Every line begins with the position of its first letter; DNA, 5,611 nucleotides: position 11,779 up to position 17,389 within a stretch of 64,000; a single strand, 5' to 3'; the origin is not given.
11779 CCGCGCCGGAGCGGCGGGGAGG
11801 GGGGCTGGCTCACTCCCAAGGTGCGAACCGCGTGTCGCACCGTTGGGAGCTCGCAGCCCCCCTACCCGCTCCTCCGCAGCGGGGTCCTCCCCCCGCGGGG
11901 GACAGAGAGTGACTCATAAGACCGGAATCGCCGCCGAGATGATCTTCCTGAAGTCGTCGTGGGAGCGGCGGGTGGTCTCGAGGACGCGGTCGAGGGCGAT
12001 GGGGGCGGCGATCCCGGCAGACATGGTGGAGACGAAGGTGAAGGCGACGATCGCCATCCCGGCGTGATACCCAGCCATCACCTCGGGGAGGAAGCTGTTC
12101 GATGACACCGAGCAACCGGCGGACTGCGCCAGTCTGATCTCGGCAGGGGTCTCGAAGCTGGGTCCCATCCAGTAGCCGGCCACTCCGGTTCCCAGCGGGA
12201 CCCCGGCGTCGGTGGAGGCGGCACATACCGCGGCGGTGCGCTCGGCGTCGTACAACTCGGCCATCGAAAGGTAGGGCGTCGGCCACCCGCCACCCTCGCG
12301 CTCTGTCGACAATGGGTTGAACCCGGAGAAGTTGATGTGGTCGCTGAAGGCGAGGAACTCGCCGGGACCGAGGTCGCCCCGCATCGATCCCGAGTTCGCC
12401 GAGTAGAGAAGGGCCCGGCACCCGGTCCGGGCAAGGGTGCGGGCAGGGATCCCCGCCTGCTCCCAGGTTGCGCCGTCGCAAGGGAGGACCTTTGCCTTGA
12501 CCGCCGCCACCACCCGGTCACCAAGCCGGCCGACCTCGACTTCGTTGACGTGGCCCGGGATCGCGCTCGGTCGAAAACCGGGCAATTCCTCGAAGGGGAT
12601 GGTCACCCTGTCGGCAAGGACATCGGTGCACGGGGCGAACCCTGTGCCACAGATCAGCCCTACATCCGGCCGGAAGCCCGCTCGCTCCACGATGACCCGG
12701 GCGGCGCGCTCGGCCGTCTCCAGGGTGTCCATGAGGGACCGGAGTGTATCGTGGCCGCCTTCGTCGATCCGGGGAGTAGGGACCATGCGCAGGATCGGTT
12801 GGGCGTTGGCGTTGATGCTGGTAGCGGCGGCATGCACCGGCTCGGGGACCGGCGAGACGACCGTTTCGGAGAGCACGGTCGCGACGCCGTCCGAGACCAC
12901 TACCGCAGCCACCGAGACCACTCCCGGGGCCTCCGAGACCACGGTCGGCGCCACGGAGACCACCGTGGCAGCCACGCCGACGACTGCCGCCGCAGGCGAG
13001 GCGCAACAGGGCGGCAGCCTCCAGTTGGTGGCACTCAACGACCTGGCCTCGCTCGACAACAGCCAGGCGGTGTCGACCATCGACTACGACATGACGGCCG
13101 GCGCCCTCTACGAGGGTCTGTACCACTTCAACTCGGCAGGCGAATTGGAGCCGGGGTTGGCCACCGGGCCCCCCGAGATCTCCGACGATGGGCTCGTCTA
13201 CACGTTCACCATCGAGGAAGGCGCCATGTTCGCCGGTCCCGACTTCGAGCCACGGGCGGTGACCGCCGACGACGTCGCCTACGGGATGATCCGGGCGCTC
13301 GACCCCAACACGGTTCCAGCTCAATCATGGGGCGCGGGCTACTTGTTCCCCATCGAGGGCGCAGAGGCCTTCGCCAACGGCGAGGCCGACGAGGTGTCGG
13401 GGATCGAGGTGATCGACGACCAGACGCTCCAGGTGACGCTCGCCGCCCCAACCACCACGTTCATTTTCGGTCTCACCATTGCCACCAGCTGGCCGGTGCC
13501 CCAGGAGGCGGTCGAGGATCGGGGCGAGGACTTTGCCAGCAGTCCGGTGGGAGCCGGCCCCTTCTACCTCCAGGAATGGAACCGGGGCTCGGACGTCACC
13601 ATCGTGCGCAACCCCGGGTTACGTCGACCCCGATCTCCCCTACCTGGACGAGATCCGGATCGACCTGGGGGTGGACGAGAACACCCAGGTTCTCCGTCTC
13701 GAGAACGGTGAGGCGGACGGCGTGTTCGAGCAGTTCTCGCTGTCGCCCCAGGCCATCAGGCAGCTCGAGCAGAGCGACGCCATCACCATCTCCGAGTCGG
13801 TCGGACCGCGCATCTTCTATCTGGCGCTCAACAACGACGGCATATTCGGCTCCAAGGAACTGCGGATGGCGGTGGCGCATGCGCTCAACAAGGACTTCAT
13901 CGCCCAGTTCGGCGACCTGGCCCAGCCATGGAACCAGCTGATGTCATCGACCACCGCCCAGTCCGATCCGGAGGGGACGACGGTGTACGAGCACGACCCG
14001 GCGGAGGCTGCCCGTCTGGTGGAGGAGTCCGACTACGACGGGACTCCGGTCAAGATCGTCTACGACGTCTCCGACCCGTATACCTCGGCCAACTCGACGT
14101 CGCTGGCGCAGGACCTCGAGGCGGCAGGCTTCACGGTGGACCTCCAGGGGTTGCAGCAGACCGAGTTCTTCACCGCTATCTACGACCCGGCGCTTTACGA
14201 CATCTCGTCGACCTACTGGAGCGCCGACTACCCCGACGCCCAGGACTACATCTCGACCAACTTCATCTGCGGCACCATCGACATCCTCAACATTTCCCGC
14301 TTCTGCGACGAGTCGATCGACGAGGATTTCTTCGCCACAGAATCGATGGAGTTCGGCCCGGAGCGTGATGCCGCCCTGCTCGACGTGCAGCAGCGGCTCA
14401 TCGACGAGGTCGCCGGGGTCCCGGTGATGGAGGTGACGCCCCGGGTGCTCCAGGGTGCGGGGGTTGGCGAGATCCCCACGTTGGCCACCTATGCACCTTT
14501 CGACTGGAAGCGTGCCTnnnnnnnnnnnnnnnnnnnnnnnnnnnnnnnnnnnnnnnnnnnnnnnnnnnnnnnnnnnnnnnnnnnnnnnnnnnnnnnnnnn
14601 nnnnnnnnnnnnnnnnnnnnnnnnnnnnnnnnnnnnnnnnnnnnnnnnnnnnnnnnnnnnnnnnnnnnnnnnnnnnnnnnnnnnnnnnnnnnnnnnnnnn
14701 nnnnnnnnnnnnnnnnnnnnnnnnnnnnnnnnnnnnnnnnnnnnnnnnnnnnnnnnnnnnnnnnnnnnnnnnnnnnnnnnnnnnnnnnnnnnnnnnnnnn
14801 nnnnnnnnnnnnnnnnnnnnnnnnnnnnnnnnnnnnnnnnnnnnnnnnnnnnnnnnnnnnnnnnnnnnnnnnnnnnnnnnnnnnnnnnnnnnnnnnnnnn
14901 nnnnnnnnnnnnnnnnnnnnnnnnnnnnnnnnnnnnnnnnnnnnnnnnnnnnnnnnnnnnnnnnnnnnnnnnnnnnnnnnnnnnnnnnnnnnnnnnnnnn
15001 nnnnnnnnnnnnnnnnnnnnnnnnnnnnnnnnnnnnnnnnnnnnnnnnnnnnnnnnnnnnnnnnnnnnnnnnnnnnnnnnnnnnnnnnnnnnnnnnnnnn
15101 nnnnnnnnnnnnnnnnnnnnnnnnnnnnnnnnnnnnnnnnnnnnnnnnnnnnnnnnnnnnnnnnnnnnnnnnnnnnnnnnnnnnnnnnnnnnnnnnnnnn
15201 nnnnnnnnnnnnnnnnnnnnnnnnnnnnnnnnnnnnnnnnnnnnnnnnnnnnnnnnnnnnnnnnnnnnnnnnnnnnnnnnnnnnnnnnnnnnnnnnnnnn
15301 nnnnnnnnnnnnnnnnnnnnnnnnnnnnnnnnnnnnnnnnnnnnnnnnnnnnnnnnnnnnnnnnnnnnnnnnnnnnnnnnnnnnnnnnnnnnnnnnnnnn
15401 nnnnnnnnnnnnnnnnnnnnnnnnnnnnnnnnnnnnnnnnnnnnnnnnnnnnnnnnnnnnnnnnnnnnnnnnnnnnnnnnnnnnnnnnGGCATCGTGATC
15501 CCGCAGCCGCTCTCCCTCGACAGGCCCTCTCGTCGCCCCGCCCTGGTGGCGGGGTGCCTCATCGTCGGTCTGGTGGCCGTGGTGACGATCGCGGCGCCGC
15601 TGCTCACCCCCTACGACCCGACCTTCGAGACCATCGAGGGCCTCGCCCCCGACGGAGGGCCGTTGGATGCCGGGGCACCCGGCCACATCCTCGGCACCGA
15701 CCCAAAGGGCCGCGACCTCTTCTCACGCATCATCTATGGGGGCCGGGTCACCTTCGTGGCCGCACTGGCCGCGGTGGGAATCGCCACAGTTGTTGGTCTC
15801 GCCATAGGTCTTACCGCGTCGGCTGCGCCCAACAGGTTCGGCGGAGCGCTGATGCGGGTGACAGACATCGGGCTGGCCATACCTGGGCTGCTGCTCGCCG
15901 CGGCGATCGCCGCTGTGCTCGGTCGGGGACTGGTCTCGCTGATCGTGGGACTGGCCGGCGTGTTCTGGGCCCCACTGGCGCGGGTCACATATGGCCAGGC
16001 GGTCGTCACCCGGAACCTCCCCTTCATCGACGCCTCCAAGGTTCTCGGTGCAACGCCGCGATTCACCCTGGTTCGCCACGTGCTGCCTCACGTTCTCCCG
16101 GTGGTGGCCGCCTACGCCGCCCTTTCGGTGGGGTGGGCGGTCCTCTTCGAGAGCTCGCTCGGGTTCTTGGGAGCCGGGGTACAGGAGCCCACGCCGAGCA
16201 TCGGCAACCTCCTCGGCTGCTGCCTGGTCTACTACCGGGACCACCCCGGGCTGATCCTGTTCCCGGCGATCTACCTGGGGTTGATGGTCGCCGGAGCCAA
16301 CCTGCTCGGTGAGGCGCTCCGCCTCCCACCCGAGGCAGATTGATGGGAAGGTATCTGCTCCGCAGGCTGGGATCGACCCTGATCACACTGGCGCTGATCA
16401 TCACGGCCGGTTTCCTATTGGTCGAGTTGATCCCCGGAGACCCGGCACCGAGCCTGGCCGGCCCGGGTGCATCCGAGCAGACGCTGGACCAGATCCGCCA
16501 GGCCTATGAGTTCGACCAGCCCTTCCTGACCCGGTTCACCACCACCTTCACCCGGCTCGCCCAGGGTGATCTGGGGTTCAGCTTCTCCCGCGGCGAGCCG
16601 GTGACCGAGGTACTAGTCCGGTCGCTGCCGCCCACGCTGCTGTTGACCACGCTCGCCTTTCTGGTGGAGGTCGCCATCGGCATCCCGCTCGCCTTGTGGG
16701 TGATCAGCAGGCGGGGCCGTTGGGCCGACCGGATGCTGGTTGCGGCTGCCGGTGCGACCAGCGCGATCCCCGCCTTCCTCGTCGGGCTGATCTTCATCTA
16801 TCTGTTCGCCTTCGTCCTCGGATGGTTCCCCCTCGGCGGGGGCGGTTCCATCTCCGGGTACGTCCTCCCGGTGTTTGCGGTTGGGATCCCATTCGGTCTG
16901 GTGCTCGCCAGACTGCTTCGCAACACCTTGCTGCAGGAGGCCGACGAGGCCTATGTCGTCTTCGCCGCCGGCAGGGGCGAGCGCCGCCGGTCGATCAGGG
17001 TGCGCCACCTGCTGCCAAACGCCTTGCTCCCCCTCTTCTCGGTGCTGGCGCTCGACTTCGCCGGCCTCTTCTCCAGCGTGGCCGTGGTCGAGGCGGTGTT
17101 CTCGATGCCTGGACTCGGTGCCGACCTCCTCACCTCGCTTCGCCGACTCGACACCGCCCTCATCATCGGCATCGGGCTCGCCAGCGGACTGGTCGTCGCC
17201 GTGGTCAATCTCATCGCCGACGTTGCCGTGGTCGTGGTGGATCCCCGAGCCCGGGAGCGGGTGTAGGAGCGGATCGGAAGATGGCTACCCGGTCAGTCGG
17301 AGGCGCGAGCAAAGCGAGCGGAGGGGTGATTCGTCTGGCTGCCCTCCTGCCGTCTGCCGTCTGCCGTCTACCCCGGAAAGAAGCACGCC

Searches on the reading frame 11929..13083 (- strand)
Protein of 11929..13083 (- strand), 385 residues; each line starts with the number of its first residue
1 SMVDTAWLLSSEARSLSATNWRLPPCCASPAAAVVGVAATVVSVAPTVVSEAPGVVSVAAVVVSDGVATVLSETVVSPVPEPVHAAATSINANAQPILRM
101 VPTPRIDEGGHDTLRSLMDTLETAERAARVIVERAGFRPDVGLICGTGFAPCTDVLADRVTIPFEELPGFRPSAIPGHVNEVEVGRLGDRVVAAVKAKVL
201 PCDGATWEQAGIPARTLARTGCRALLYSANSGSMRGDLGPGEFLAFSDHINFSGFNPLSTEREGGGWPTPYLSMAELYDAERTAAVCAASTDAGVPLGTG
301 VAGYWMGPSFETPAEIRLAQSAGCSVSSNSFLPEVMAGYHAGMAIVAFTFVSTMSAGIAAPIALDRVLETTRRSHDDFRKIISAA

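Call 25: search_protein_families(library=pfam, proteins=[window:11929-13083:-], max_evalue=0.001)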
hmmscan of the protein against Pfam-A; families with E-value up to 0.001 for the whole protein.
window:11929-13083:- (385 aa): 1 family
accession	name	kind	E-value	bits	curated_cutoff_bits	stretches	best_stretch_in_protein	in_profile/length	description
PF01048.26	PNP_UDP_1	-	1.7e-22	80.5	25.1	1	141-384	2-230/233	Phosphorylase superfamily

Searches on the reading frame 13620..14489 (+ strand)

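Call 25: search_protein_families(library=pfam, proteins=[window:13620-14489:+], max_evalue=0.001)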
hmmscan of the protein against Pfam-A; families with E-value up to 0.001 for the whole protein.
window:13620-14489:+ (290 aa): 1 family
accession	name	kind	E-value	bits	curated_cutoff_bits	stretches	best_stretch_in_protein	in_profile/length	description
PF00496.27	SBP_bac_5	-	5.1e-31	108.6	32.4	1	1-218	140-364/368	Bacterial extracellular solute-binding proteins, family 5 Middle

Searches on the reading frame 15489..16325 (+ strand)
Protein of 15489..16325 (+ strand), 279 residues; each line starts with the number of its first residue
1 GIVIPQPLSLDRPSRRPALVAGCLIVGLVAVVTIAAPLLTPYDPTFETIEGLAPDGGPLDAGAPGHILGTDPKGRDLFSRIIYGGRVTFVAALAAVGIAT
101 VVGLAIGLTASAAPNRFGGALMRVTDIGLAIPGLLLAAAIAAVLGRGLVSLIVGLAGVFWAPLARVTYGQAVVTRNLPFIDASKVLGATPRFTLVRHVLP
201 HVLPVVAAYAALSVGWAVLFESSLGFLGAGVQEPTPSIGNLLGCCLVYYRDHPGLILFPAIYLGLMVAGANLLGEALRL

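Call 25: search_protein_families(library=pfam, proteins=[window:15489-16325:+], max_evalue=0.001)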
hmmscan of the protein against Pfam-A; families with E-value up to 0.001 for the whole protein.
window:15489-16325:+ (279 aa): 2 families
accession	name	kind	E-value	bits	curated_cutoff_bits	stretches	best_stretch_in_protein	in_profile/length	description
PF00528.27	BPD_transp_1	-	1.3e-18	67.9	26.4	1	103-270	1-167/184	Binding-protein-dependent transport system inner membrane component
PF12911.12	OppC_N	-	0.0002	21.6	23.9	1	15-45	12-42/53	N-terminal TM domain of oligopeptide transport permease C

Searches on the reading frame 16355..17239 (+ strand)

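Call 25: search_protein_families(library=pfam, proteins=[window:16355-17239:+], max_evalue=0.001)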
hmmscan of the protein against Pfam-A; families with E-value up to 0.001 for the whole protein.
window:16355-17239:+ (295 aa): 2 families
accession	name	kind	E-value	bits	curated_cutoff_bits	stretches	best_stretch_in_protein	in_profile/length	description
PF00528.27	BPD_transp_1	-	1.1e-24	87.6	26.4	1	109-293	1-176/184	Binding-protein-dependent transport system inner membrane component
PF19300.4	BPD_transp_1_N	-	7.7e-09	36.2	23.8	1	1-98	5-114/114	Binding-prot-dependent transport system membrane comp, N-term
